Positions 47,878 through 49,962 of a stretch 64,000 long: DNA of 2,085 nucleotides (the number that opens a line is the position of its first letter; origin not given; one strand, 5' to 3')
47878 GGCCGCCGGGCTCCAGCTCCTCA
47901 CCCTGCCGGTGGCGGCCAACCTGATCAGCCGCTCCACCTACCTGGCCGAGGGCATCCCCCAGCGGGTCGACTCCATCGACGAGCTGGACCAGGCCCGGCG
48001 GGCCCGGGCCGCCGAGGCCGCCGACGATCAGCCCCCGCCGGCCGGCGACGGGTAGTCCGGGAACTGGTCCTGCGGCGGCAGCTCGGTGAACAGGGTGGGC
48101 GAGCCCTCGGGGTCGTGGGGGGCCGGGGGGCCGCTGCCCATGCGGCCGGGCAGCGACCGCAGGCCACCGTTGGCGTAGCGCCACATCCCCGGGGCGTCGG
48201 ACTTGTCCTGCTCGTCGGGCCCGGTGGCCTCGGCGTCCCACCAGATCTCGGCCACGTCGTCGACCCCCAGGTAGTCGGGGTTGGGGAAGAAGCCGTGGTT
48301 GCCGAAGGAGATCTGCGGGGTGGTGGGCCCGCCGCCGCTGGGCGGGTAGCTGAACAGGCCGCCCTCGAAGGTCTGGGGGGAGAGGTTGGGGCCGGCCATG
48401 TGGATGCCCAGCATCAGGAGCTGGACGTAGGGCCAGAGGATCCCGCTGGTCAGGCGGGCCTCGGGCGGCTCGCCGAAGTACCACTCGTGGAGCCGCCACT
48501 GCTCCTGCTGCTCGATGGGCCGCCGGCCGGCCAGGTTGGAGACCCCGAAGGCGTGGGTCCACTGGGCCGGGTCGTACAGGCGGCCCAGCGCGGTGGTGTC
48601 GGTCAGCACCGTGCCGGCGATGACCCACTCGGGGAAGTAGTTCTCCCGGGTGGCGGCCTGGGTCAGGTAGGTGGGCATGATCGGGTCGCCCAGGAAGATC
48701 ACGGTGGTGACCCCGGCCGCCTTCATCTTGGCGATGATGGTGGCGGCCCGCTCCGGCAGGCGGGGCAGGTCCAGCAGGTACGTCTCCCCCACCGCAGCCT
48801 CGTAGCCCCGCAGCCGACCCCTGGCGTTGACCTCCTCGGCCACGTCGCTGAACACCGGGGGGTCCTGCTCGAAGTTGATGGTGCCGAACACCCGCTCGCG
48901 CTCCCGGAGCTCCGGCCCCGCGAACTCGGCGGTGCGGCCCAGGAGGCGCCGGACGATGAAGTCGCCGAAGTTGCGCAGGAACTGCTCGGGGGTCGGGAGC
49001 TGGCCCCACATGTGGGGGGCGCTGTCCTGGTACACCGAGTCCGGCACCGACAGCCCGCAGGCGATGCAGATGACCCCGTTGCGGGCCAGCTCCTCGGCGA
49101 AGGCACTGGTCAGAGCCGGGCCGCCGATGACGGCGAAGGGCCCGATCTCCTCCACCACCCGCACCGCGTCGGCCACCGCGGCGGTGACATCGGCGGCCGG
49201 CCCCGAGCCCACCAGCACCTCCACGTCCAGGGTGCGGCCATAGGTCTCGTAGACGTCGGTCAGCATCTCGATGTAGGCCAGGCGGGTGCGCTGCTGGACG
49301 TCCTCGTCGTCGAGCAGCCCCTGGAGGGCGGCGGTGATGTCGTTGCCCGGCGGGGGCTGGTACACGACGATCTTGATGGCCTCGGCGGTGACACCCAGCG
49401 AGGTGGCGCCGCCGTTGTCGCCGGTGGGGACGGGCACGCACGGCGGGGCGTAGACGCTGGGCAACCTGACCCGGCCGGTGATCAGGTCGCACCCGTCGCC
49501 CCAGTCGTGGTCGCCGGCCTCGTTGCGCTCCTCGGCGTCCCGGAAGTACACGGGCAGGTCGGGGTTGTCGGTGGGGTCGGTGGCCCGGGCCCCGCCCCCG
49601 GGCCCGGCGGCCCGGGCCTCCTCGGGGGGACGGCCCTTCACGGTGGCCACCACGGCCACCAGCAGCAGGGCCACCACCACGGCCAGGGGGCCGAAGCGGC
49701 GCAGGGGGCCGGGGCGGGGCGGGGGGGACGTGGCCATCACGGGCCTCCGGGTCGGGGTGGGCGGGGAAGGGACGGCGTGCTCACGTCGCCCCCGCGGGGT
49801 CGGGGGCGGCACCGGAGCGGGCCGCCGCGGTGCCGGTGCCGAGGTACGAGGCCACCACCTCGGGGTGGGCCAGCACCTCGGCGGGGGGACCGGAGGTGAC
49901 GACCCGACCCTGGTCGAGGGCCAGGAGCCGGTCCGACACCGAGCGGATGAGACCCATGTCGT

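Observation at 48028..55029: Three-gene ABC importer whose two ATPase domains are fused to a complete MFS secondary transporter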

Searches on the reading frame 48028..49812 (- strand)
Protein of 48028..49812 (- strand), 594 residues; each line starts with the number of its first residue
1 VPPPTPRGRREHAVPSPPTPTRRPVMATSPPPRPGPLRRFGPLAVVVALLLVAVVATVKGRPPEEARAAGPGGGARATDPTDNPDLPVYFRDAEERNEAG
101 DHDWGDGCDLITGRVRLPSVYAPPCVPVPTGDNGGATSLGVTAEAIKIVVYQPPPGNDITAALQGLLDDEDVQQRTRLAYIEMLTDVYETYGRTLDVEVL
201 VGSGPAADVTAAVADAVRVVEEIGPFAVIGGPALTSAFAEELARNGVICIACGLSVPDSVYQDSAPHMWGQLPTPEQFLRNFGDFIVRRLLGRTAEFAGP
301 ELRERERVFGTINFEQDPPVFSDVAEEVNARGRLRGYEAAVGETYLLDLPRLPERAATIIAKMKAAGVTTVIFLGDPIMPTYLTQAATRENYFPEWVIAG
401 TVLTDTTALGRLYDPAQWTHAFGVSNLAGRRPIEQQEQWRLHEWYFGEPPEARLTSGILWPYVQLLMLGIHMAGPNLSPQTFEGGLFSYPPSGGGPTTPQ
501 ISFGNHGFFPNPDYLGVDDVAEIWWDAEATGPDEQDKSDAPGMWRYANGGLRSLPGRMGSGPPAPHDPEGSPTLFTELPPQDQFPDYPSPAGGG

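Call 6: search_protein_families(library=pfam, proteins=[window:48028-49812:-], max_evalue=0.01)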
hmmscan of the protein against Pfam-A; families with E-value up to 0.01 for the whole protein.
window:48028-49812:- (594 aa): 0 families

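Call 7: search_protein_families(library=ncbifam, proteins=[window:48028-49812:-], max_evalue=0.01)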
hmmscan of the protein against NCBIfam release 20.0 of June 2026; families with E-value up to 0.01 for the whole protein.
window:48028-49812:- (594 aa): 0 families

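Call 16: search_protein_families(library=pfam, proteins=[window:48028-49812:-], max_evalue=10)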
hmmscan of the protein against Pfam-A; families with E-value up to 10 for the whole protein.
window:48028-49812:- (594 aa): 0 families

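Call 47: find_homologous_proteins(query=window:48028-49737:-, max_evalue=0.00001)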
Query window:48028-49737:- (569 aa): 1305 proteins with E <= 0.00001 among 8000 candidates; the best 120 are listed.
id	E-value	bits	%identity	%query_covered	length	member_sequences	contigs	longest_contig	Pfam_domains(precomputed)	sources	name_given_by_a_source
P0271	0.0e+0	1313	100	100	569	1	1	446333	-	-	-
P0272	0.0e+0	1010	75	100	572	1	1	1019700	-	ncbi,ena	-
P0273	3.7e-295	998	75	100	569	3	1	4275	-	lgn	-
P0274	7.7e-294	994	76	100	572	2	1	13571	-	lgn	-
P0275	1.4e-292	990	74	100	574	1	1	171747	-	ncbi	-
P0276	1.2e-288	977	71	100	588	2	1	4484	PF13458.13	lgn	-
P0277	1.3e-288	977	74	99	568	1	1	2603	PF13458.13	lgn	-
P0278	6.5e-286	968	73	100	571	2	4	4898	-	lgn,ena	-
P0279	5.2e-285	965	74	97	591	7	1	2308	PF13458.13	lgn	-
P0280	2.5e-284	963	72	100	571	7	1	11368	-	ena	-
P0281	2.8e-284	962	72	100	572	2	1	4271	-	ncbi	ncbi:hypothetical protein BH24ACT4_BH24ACT4_23040 [soil metagenome]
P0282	3.0e-284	962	72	100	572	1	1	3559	-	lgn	-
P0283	4.3e-280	949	70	100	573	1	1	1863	-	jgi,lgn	-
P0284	5.8e-280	948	72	100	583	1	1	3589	PF13458.13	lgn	-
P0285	1.9e-278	943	70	100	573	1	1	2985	PF13458.13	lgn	-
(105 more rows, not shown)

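Call 50: search_solved_structures(query=A5, max_evalue=1)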
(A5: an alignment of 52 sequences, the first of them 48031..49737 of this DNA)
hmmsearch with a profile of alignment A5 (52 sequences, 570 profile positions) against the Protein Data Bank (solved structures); distinct sequences matched with E-value up to 1: 1.
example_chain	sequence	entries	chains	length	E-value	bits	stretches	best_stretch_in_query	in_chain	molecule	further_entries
9fo1_A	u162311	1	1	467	0.63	12.1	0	257-351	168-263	k-carrageenan sulfatase S1_16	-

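Call 62: predict_structure(alignment_id=A5)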
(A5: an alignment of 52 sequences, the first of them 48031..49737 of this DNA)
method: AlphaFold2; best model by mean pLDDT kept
length: 569 residues; sequences in the alignment: 52
mean_pLDDT: 86.6   pTM: 0.85
mean pLDDT of the five models: 86.6, 86.3, 85.8, 85.2, 83.9
residues with pLDDT >= 90: 377; 70-90: 124; 50-70: 18; < 50: 50
segments of 3 or more residues with pLDDT < 50: 1-19, 23-51
pLDDT, mean of each block of 10 residues (from residue 1): 39 44 42 37 37 84 96 96 96 97 90 97 93 73 90 98 96 94 91 97 91 95 88 89 90 87 95 96 90 64 81 89 87 97 92 90 97 78 88 95 92 96 94 94 98 98 96 94 86 94 90 91 94 91 94 94 76
secondary structure, 60 per line:
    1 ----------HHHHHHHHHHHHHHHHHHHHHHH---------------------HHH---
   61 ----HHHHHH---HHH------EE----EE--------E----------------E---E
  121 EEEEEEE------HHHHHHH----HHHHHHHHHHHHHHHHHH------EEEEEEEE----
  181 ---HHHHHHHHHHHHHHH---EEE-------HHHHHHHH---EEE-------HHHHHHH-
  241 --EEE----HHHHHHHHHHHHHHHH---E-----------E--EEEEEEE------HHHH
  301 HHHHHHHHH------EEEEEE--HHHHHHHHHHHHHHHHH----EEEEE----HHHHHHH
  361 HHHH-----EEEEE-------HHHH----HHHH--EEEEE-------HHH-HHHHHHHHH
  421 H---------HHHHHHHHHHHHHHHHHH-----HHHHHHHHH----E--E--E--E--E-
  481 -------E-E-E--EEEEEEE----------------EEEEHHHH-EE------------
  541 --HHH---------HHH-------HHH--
elements in order: H11-33 H65-70 E120-127 H134-140 H145-162 E169-176 H184-198 E202-204 H212-219 E223-225 H233-239 E243-245 H250-265 E284-290 H297-309 E316-321 H324-340 E345-349 H354-364 E370-374 H382-385 H390-393 E396-400 H412-421 H431-448 H454-462 E495-501 E518-521 H522-525

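Call 65: fold_search(model_id=the predicted structure, library=pdb)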
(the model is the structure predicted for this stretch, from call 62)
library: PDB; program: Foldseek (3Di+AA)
matches with E <= 10: 1806; with E <= 0.001: 868
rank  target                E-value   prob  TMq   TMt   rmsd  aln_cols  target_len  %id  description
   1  7eb2_D                3.6e-14  1.00  0.46  0.39   6.8       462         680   14  Cryo-EM structure of human GABA(B) receptor-Gi protein complex (released 2021-05-05)
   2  4f11                  7.3e-14  1.00  0.45  0.59   7.4       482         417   13  Crystal structure of the extracellular domain of human GABA(B) receptor GBR2 (released 2012-06-06)
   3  4f12_A                1.6e-13  1.00  0.46  0.60   7.5       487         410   13  Crystal structure of the extracellular domain of human GABA(B) receptor GBR2 (released 2012-06-06)
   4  4mpt_A                2.3e-13  1.00  0.45  0.65   5.9       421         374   11  Crystal Structure of Periplasmic binding Protein Type 1 from Bordetella pertussis Tohama I (released 2013-12-11)
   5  6wiv_B                2.4e-13  1.00  0.47  0.41   6.4       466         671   14  Structure of human GABA(B) receptor in an inactive state (released 2020-07-01)
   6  4mrm_B                2.4e-13  1.00  0.45  0.60   7.7       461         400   14  Crystal structure of the extracellular domain of human GABA(B) receptor bound to the antagonist phaclofen (released 2013-12-11)
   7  4ms3_B                2.6e-13  1.00  0.44  0.58   7.6       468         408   14  Crystal structure of the extracellular domain of human GABA(B) receptor bound to the endogenous agonist GABA (released 2013-12-11)
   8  4mqe_B                3.7e-13  1.00  0.45  0.60   6.9       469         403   13  Crystal structure of the extracellular domain of human GABA(B) receptor in the apo form (released 2013-12-11)
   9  6vjm_B                4.2e-13  1.00  0.45  0.38   7.4       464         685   15  Human metabotropic GABA(B) receptor in its apo state (released 2020-06-10)
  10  4n0q_B                5.0e-13  1.00  0.42  0.65   9.3       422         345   13  Crystal Structure of an ABC transporter, substrate-binding protein from Brucella melitensis 16M in complex with L-Leuc (released 2013-11-06)
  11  4maa                  8.2e-13  1.00  0.48  0.69   6.4       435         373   11  The Crystal Structure of Amino Acid ABC Transporter Substrate-binding Protein from Pseudomonas fluorescens Pf-5 (released 2013-12-04)
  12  4q6w_B                9.2e-13  1.00  0.46  0.67   5.8       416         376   12  Crystal Structure of Periplasmic Binding Protein type 1 from Bordetella pertussis Tohama I complexed with 3-Hydroxy Be (released 2014-07-02)
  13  7c7s_B                9.2e-13  1.00  0.46  0.40   7.3       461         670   14  Cryo-EM structure of the CGP54626-bound human GABA(B) receptor in inactive state. (released 2020-07-01)
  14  4evs                  1.9e-12  1.00  0.45  0.66   6.6       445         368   12  Crystal structure of ABC transporter from R. palustris - solute binding protein (RPA0985) in complex with 4-hydroxybenzo (released 2012-05-23)
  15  4q6b                  2.0e-12  1.00  0.42  0.66   7.2       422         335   14  Crystal Structure of ABC Transporter Substrate-Binding Protein fromDesulfitobacterium hafniense complex with Leu (released 2014-07-02)
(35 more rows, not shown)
